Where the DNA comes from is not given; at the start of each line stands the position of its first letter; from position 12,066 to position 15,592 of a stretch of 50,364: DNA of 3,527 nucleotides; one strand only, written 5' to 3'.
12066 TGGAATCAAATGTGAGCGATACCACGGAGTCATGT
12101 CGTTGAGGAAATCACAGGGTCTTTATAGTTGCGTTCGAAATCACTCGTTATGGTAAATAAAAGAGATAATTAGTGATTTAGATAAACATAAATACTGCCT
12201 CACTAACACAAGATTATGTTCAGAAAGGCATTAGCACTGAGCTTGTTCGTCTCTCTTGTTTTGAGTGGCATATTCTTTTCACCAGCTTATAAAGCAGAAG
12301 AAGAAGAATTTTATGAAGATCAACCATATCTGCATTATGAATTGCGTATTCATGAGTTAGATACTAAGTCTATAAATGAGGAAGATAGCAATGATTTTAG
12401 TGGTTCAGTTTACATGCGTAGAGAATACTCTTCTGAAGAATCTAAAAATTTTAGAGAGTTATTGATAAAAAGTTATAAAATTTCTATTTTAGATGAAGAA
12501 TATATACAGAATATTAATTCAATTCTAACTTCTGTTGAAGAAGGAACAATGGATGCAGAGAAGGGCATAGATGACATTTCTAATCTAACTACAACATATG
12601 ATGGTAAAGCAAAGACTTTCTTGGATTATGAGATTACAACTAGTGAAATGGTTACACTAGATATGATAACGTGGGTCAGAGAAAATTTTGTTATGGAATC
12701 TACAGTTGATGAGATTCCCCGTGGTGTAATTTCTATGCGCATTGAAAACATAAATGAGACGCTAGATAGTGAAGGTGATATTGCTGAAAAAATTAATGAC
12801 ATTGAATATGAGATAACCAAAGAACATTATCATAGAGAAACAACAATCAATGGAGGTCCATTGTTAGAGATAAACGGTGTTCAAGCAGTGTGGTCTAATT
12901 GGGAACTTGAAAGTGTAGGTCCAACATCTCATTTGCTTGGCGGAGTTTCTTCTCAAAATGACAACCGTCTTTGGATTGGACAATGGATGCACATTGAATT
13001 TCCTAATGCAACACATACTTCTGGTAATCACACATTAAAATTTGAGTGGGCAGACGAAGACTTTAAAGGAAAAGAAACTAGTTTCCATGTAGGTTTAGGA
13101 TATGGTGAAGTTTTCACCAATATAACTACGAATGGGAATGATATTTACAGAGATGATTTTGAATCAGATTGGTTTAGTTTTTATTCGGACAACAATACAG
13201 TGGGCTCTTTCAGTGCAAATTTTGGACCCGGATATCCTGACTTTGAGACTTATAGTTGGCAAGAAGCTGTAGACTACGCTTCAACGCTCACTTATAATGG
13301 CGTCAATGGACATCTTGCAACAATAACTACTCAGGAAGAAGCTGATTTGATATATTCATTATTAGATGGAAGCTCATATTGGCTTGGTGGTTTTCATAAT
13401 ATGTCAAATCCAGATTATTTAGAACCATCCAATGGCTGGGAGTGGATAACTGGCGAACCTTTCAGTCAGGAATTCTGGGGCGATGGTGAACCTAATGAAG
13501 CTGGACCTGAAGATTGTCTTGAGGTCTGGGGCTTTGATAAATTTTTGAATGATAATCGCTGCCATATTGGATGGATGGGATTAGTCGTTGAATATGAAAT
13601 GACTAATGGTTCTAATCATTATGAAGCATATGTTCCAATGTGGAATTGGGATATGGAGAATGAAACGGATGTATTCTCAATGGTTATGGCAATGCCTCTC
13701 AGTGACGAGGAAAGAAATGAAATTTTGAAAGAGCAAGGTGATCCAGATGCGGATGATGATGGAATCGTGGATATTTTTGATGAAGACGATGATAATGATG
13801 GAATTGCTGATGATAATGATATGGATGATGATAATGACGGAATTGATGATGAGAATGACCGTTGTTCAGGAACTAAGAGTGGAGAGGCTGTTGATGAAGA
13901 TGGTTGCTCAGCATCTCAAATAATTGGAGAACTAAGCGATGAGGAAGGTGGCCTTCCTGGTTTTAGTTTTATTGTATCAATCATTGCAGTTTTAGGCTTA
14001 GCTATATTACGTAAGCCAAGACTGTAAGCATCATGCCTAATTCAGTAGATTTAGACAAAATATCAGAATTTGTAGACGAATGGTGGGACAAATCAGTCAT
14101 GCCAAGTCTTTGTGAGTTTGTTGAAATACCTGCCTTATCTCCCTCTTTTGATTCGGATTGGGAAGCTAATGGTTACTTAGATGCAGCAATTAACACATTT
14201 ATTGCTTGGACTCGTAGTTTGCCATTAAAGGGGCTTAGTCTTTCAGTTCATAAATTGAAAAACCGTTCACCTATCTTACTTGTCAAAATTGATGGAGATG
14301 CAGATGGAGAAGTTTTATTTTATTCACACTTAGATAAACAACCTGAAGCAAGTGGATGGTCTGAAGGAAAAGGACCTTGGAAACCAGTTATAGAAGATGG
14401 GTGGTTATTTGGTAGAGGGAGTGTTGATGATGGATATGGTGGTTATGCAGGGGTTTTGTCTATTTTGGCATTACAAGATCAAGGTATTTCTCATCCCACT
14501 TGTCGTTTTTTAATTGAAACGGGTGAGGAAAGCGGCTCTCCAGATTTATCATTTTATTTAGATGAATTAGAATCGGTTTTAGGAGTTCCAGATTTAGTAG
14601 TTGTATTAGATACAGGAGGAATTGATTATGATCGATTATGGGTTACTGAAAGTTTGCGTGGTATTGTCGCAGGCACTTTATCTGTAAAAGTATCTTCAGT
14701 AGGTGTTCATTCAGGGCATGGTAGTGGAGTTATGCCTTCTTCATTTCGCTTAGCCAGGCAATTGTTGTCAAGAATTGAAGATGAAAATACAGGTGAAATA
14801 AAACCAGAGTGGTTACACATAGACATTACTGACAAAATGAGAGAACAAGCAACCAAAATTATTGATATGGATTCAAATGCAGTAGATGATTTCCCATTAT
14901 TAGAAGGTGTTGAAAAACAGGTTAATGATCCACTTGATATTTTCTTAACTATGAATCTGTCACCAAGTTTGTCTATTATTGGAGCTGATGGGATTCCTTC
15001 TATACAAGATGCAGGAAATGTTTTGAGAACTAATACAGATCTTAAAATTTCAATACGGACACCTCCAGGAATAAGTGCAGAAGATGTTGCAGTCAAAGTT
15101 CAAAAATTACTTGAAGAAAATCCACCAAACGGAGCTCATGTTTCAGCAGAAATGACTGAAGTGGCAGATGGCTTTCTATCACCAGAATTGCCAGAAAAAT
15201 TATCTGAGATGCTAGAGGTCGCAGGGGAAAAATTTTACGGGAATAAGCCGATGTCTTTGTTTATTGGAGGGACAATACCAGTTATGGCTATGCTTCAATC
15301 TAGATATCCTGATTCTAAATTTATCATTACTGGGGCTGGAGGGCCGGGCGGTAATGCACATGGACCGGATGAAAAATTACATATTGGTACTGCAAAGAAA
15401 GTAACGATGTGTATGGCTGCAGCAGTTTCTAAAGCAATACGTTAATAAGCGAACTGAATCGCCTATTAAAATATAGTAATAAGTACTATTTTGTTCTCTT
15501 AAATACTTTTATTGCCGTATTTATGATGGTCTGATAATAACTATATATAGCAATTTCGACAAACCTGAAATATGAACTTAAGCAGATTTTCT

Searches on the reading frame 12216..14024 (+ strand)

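Call 7: search_protein_families(library=pfam, proteins=[window:12216-14024:+], max_evalue=0.001)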
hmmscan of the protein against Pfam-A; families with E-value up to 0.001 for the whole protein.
window:12216-14024:+ (603 aa): 1 family
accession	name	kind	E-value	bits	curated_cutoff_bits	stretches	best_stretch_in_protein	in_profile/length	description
PF00059.27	Lectin_C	-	4e-07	31.2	22.6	1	346-449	3-97/107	Lectin C-type domain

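Call 18: search_protein_families(library=ncbifam, proteins=[window:12216-14024:+], max_evalue=1)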
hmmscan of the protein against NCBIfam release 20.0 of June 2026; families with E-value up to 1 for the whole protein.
window:12216-14024:+ (603 aa): 4 families
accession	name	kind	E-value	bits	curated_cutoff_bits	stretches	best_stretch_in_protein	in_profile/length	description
NF053612.1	anchor_PA1041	equivalog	0.0078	16.2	250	1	535-569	75-109/236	PA1041 family peptidoglycan-binding anchor lipoprotein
TIGR04126.1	PGF_CTERM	domain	0.15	11.7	24.5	1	577-598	2-23/28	PGF-CTERM sorting domain-containing protein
NF045529.2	Heimdall-CTERM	domain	0.58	10.7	24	0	580-600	2-23/26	Heimdall-CTERM domain-containing surface protein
NF033763.1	exchanger_TraB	exception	0.79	7.6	700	0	509-569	321-383/522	outer membrane exchange protein TraB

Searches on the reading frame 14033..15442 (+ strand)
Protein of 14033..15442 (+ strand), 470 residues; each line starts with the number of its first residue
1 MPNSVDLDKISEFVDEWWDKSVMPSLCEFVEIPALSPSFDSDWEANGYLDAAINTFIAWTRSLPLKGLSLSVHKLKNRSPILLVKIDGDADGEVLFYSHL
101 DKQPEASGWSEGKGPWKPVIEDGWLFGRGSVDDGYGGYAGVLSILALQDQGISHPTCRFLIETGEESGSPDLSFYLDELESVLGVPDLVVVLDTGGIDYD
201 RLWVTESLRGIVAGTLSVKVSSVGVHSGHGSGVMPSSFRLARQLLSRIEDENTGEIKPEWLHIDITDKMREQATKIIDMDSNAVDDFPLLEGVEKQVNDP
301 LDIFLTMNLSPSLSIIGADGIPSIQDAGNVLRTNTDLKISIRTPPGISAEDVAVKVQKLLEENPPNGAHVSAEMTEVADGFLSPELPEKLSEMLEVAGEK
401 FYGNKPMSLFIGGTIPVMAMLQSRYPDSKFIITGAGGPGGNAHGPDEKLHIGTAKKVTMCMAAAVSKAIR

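Call 7: search_protein_families(library=pfam, proteins=[window:14033-15442:+], max_evalue=0.001)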
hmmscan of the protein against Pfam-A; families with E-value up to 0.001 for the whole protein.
window:14033-15442:+ (470 aa): 2 families
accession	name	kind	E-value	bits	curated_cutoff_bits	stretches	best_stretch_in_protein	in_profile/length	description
PF01546.33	Peptidase_M20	-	4.1e-19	69.7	24.6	1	95-465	1-204/206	Peptidase family M20/M25/M40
PF07687.19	M20_dimer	-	1.6e-06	28.5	21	1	208-367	3-106/107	Peptidase dimerisation domain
